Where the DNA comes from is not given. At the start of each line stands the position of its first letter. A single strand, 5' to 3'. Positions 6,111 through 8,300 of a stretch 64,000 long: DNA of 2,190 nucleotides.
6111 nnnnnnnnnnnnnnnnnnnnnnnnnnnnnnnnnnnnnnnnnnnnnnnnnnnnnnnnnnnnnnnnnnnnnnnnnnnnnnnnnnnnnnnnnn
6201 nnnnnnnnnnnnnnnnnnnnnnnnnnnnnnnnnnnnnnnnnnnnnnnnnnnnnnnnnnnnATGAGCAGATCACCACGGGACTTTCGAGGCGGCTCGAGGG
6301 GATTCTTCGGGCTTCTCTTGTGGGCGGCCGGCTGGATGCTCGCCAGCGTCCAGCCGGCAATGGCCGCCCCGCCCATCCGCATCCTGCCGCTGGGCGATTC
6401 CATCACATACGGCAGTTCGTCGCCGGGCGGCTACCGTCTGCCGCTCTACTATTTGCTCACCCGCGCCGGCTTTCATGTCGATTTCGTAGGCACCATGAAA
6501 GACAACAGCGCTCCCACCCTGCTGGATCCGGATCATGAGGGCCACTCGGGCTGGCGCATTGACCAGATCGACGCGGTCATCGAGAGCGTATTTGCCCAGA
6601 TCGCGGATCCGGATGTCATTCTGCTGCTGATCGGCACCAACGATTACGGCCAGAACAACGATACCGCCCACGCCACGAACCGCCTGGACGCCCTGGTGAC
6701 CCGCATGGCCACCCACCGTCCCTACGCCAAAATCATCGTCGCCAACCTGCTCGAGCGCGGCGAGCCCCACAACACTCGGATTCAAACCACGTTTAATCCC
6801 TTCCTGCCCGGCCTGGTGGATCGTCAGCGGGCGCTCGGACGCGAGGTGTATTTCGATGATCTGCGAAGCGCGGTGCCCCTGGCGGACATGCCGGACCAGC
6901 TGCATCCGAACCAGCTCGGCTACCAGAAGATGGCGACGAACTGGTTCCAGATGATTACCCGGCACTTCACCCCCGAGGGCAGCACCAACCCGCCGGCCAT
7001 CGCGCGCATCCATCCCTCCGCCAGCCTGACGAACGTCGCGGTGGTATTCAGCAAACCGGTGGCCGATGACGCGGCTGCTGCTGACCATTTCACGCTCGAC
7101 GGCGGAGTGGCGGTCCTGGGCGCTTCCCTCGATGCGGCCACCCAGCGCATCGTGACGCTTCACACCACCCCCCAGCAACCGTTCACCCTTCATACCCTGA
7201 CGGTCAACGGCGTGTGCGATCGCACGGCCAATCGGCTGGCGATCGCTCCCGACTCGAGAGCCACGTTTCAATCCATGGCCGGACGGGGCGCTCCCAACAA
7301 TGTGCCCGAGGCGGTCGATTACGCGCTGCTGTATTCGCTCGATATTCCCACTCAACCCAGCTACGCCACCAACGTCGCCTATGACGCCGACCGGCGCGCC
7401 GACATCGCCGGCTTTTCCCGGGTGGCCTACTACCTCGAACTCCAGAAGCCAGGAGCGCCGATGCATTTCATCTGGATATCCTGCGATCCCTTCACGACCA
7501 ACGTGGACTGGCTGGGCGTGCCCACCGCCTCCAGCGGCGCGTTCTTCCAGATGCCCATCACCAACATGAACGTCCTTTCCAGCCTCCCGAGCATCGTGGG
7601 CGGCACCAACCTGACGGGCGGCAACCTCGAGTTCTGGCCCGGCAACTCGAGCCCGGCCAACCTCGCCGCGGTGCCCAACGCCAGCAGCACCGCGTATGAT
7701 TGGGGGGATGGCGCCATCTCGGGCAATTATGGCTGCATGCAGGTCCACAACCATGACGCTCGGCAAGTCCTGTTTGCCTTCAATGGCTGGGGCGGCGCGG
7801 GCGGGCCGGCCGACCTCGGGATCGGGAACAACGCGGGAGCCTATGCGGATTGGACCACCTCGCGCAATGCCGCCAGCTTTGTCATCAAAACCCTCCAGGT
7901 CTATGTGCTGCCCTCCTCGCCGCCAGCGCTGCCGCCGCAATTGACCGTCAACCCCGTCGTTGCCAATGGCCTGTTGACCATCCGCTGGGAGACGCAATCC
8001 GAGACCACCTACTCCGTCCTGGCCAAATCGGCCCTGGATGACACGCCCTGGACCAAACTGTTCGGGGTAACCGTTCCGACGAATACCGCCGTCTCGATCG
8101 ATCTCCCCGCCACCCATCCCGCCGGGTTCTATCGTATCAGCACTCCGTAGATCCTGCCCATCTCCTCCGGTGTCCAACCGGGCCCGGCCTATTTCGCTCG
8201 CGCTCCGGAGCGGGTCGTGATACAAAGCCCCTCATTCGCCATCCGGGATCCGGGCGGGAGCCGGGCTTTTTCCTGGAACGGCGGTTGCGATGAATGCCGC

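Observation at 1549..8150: Unassigned ~210-aa module present five times in one secreted protein and once more on the adjacent SGNH esterase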

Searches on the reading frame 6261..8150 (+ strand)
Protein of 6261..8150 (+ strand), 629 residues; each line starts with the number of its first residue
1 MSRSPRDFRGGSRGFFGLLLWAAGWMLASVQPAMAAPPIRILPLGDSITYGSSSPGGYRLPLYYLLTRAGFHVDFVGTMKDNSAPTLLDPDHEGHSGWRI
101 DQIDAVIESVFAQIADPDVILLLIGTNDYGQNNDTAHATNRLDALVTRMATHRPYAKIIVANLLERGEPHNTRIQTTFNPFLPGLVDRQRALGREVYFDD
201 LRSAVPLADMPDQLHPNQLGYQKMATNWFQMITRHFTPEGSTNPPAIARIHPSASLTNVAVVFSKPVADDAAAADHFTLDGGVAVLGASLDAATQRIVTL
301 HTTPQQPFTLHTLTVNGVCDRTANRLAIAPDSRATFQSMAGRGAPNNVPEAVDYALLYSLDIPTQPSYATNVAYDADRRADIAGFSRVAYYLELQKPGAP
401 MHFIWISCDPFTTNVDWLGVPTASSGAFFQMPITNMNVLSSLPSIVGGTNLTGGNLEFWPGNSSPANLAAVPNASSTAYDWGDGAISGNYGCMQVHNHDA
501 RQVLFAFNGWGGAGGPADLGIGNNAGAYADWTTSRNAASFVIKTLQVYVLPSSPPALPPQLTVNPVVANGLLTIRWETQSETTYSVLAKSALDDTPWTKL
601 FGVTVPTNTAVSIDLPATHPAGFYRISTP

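Call 3: search_protein_families(library=pfam, proteins=[window:6261-8150:+], max_evalue=0.1)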
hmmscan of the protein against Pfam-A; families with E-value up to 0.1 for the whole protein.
window:6261-8150:+ (629 aa): 3 families
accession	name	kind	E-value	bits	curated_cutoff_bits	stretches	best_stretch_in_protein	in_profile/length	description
PF13472.12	Lipase_GDSL_2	-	1.6e-18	68.3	32.9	1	44-222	2-177/178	GDSL-like Lipase/Acylhydrolase family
PF00657.28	Lipase_GDSL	-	1.4e-08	35.6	23.6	1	41-226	1-206/208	GDSL-like Lipase/Acylhydrolase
PF13205.12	Big_5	-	0.069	14.3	23.6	0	242-328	2-97/105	Bacterial Ig-like domain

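Call 4: search_protein_families(library=ncbifam, proteins=[window:6261-8150:+], max_evalue=0.1)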
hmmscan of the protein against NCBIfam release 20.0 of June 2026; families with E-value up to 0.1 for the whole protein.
window:6261-8150:+ (629 aa): 1 family
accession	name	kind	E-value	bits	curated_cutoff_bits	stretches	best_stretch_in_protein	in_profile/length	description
NF042969.1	AcxyGlmanDactase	equivalog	0.016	14.1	500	0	116-161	209-255/323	bifunctional acetylxylan esterase/glucomannan deacetylase AxeC2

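Call 19: find_encoding_contigs(protein=window:6261-8150:+, flank=10000, max_places=4)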
Protein window:6261-8150:+ (629 aa): 3 contigs read that carry it; 3 places shown.
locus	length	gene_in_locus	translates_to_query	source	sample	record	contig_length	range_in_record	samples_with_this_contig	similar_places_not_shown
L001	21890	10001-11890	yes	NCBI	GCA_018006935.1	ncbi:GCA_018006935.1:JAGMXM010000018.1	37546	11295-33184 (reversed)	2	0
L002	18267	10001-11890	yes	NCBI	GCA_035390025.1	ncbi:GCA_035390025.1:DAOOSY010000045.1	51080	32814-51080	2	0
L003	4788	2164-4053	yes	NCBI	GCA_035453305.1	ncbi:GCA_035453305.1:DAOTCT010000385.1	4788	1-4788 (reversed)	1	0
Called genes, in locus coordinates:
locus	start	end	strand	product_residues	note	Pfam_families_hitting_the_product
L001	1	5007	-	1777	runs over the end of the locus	PF12951:PATR (weak), PF02837:Glyco_hydro_2_N, PF22666:Glyco_hydro_2_N2 (faint), PF00703:Glyco_hydro_2, PF02836:Glyco_hydro_2_C, PF07691:PA14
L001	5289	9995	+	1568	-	PF26182:Ig_NUP210_5th (faint)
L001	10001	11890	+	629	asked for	PF00657:Lipase_GDSL, PF13472:Lipase_GDSL_2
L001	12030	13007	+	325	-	PF00005:ABC_tran, PF13304:AAA_21, PF13732:DrrA1-3_C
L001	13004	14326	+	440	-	PF12679:ABC2_membrane_2 (weak), PF12698:ABC2_membrane_3, PF01061:ABC2_membrane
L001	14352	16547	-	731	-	-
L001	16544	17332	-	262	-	-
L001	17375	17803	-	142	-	PF03781:FGE-sulfatase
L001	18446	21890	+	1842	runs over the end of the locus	PF05593:RHS_repeat (faint), PF25023:TEN_YD-shell (weak)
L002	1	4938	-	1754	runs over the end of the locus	PF12951:PATR (weak), PF02837:Glyco_hydro_2_N, PF22666:Glyco_hydro_2_N2 (faint), PF00703:Glyco_hydro_2, PF02836:Glyco_hydro_2_C, PF07691:PA14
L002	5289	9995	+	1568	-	-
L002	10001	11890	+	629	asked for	PF00657:Lipase_GDSL, PF13472:Lipase_GDSL_2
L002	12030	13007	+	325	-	PF00005:ABC_tran, PF13304:AAA_21, PF13732:DrrA1-3_C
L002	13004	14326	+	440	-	PF12679:ABC2_membrane_2 (weak), PF12698:ABC2_membrane_3, PF01061:ABC2_membrane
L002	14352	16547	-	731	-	-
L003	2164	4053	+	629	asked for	PF00657:Lipase_GDSL, PF13472:Lipase_GDSL_2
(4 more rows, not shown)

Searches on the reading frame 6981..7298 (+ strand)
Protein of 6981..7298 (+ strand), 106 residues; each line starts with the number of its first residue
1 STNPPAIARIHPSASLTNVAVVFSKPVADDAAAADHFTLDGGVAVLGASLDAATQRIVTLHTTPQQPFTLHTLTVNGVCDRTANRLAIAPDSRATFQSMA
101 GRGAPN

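Call 46: search_protein_families(library=pfam, proteins=[window:6981-7298:+], max_evalue=1)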
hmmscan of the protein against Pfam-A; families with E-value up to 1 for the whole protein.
window:6981-7298:+ (106 aa): 1 family
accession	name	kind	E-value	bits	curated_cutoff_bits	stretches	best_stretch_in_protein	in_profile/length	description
PF13205.12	Big_5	-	0.002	19.3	23.6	1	2-88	2-97/105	Bacterial Ig-like domain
